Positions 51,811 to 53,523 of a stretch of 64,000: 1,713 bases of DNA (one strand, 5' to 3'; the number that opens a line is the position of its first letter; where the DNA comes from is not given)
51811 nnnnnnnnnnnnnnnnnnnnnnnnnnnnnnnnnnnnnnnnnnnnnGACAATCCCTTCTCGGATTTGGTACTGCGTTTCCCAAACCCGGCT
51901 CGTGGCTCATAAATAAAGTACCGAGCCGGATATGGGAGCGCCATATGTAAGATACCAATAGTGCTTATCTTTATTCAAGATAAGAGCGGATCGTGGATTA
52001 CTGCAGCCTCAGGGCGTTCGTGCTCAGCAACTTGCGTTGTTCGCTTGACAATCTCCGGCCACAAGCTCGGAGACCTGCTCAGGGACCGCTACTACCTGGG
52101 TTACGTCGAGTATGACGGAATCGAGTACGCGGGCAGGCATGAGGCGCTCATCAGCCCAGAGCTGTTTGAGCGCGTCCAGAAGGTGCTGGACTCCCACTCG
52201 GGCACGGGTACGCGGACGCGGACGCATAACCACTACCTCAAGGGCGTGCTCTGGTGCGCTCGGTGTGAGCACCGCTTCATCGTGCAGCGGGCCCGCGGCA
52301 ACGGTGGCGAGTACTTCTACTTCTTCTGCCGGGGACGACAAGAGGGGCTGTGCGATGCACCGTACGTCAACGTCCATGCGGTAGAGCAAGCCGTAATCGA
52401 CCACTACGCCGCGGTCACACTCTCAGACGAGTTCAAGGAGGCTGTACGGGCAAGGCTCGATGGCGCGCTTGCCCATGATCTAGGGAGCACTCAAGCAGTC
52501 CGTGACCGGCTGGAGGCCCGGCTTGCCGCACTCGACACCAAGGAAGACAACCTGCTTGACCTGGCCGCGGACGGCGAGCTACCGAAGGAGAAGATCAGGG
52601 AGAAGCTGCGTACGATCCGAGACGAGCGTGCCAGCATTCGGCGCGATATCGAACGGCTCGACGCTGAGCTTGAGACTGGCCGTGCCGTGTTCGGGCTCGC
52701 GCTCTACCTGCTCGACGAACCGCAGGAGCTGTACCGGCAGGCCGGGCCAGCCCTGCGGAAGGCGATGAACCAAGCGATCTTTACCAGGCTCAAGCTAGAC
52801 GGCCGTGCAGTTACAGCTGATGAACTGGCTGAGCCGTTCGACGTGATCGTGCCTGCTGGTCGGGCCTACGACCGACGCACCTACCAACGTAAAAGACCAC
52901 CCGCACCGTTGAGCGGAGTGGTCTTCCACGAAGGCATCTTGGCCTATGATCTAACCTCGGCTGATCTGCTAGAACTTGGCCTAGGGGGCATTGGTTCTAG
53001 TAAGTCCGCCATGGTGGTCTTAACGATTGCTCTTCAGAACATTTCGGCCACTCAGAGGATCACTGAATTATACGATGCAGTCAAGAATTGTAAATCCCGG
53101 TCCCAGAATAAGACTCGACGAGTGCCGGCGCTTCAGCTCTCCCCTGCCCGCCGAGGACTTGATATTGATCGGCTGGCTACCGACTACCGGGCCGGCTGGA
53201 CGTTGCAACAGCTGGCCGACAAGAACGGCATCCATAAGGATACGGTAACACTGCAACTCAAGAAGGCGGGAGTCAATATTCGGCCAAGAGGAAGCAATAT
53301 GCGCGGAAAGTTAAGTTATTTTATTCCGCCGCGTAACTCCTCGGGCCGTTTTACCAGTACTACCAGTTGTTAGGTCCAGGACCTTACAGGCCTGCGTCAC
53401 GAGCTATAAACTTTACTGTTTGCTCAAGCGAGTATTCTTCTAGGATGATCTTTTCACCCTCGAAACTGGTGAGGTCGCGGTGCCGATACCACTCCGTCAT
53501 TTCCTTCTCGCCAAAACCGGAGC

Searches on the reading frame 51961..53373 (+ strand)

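Call 19: search_protein_families(library=ncbifam, proteins=[window:51961-53373:+], max_evalue=0.01)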
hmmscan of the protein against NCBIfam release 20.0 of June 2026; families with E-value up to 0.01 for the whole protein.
window:51961-53373:+ (470 aa): 2 families
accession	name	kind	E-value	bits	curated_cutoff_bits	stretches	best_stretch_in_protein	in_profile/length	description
NF047347.1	SCCmet_CcrC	equivalog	4.6e-08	32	900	1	54-232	261-451/558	cassette chromosome recombinase CcrC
NF041201.1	recomb_XisF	equivalog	8.2e-08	31.6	375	1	58-148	257-352/465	fdxN element excision recombinase XisF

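Call 20: search_protein_families(library=phrogs, proteins=[window:51961-53373:+], max_evalue=0.01)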
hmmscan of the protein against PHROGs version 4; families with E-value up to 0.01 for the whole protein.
window:51961-53373:+ (470 aa): 4 families
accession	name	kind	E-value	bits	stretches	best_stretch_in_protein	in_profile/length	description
phrog_95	-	integration and excision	1e-34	121.1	1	36-308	304-584/651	integrase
phrog_20467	-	DNA, RNA and nucleotide metabolism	0.00088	20.1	0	383-437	51-103/112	HNH endonuclease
phrog_5710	-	unknown function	0.0048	18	0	413-450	10-43/129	-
phrog_8246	-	unknown function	0.0073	17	0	177-233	114-168/325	-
